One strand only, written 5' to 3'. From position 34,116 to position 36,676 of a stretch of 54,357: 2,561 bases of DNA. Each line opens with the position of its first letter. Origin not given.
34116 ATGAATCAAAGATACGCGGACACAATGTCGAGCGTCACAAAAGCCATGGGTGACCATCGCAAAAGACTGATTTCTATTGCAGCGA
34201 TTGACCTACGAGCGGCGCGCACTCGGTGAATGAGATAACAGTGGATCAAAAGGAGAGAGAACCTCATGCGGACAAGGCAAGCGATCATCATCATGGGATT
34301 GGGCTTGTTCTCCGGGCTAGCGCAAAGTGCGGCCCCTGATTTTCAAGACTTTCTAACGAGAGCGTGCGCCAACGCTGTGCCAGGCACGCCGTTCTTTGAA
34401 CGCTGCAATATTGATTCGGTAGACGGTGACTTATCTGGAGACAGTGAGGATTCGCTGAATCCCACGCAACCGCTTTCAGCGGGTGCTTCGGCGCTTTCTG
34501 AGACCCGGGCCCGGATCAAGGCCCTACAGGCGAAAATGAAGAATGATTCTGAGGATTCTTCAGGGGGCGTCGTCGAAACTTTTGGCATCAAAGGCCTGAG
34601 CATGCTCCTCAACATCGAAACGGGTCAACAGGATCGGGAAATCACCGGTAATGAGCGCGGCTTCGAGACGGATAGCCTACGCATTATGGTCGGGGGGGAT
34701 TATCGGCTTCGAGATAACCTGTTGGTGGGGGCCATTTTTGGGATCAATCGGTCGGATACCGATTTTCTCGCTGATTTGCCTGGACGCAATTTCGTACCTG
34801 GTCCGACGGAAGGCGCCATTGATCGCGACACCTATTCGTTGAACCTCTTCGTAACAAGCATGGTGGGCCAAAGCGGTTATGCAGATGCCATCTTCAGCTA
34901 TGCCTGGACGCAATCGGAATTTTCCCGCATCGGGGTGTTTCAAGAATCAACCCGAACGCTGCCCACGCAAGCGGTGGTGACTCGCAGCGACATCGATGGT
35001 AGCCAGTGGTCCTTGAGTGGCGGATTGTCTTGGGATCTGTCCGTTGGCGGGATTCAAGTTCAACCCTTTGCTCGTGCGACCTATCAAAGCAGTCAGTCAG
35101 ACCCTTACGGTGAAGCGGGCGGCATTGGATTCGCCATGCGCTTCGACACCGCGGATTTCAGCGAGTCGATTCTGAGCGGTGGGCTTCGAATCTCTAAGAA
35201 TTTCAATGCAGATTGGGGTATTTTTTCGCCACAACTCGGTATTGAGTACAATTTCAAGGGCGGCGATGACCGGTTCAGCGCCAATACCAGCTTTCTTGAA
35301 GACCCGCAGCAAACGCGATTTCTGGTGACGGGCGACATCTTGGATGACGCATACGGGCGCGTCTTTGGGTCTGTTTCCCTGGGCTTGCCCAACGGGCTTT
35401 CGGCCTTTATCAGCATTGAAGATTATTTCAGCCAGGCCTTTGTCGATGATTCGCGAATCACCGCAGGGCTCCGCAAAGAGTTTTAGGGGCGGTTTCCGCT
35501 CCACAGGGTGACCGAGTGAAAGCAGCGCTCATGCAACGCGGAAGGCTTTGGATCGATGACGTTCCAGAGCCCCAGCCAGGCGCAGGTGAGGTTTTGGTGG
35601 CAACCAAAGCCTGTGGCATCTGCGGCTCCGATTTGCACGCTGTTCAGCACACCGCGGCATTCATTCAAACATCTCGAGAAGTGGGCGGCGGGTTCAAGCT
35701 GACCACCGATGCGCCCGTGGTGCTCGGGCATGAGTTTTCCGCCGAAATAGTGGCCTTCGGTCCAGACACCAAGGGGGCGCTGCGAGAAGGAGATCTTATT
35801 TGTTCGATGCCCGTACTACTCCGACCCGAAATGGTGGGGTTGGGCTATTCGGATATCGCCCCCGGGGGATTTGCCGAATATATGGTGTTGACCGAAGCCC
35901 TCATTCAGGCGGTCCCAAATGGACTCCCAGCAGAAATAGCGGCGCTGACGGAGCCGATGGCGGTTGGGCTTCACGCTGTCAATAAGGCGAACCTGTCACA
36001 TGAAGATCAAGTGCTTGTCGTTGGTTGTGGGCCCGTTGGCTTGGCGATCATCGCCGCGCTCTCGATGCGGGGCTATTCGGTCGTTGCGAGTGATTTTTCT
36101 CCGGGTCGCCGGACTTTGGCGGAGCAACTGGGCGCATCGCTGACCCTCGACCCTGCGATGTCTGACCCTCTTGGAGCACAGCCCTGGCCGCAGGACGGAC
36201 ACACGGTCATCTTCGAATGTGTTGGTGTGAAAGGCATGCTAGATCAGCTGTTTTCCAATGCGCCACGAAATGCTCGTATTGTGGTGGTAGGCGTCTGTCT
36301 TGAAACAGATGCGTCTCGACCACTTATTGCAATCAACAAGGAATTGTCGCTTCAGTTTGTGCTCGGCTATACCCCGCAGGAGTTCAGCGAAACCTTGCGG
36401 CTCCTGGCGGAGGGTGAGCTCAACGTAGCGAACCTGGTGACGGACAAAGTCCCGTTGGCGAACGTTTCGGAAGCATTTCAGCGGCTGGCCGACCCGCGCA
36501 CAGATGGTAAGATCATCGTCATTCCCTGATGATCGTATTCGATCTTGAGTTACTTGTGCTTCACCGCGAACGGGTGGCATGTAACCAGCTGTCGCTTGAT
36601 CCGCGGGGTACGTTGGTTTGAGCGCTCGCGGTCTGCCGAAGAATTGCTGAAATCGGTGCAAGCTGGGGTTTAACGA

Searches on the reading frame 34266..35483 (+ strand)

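Call 13: search_protein_families(library=ncbifam, proteins=[window:34266-35483:+], max_evalue=0.001)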
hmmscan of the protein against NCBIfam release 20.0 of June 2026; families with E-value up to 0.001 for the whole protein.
window:34266-35483:+ (406 aa): 2 families
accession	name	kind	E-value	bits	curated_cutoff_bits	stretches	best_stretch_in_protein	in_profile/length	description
TIGR01414.1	autotrans_barl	domain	1.1e-12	47.8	16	1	24-287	99-325/432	autotransporter outer membrane beta-barrel domain-containing protein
NF041609.1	esterase_EstP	equivalog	1.8e-06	26.6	1000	1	121-366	376-603/642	esterase EstP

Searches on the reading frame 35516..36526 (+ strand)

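Call 13: search_protein_families(library=ncbifam, proteins=[window:35516-36526:+], max_evalue=0.001)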
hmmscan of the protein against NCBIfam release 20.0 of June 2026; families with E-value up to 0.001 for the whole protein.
window:35516-36526:+ (337 aa): 24 families
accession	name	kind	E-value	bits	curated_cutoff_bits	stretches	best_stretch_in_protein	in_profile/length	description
NF041097.1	keto_inos_dh_IolM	equivalog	5.3e-39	134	450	2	115-335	149-388/389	scyllo-inosose 3-dehydrogenase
NF003808.0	PRK05396.1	equivalog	3.6e-35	121.4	380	1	10-335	12-338/341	L-threonine 3-dehydrogenase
NF007375.0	PRK09880.1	equivalog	3e-30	105.2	469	1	115-334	122-340/344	L-idonate 5-dehydrogenase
TIGR00692.1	tdh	equivalog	3.9e-30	105.1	458.35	1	11-336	11-339/340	L-threonine 3-dehydrogenase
NF007489.0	PRK10083.1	equivalog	7.5e-28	97.5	376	1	7-324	7-323/339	Zn-dependent oxidoreductase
NF007642.0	PRK10309.1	equivalog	4e-25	88.8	550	1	12-335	13-344/347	galactitol-1-phosphate 5-dehydrogenase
TIGR03366.1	HpnZ_proposed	hypoth_equivalog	6e-24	84.8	328.1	2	116-317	107-315/315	putative phosphonate catabolism associated alcohol dehydrogenase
NF010344.0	PRK13771.1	subfamily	1.6e-22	80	349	1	1-335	1-331/334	putative alcohol dehydrogenase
TIGR03989.1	Rxyl_3153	subfamily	4.8e-21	75.4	440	2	117-328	139-362/370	NDMA-dependent alcohol dehydrogenase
TIGR03451.1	mycoS_dep_FDH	equivalog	8.5e-21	74.2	512.9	1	117-325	129-347/358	S-(hydroxymethyl)mycothiol dehydrogenase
TIGR03201.1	dearomat_had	equivalog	3.6e-17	62.5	338.65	1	14-337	14-349/349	6-hydroxycyclohex-1-ene-1-carbonyl-CoA dehydrogenase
TIGR02824.1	quinone_pig3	subfamily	2e-16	59.9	296.8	1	10-273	14-252/325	putative NAD(P)H quinone oxidoreductase, PIG3 family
NF041172.1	AcrlCoa_red_Thmprot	equivalog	7.1e-16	58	500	1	1-335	1-332/334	acryloyl-CoA reductase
TIGR02818.1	adh_III_F_hyde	equivalog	1.3e-14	54.1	543.95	1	117-326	138-358/368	S-(hydroxymethyl)glutathione dehydrogenase/class III alcohol dehydrogenase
TIGR01202.1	bchC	equivalog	1.7e-13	50.4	291.25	1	67-324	59-297/308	chlorophyll synthesis pathway protein BchC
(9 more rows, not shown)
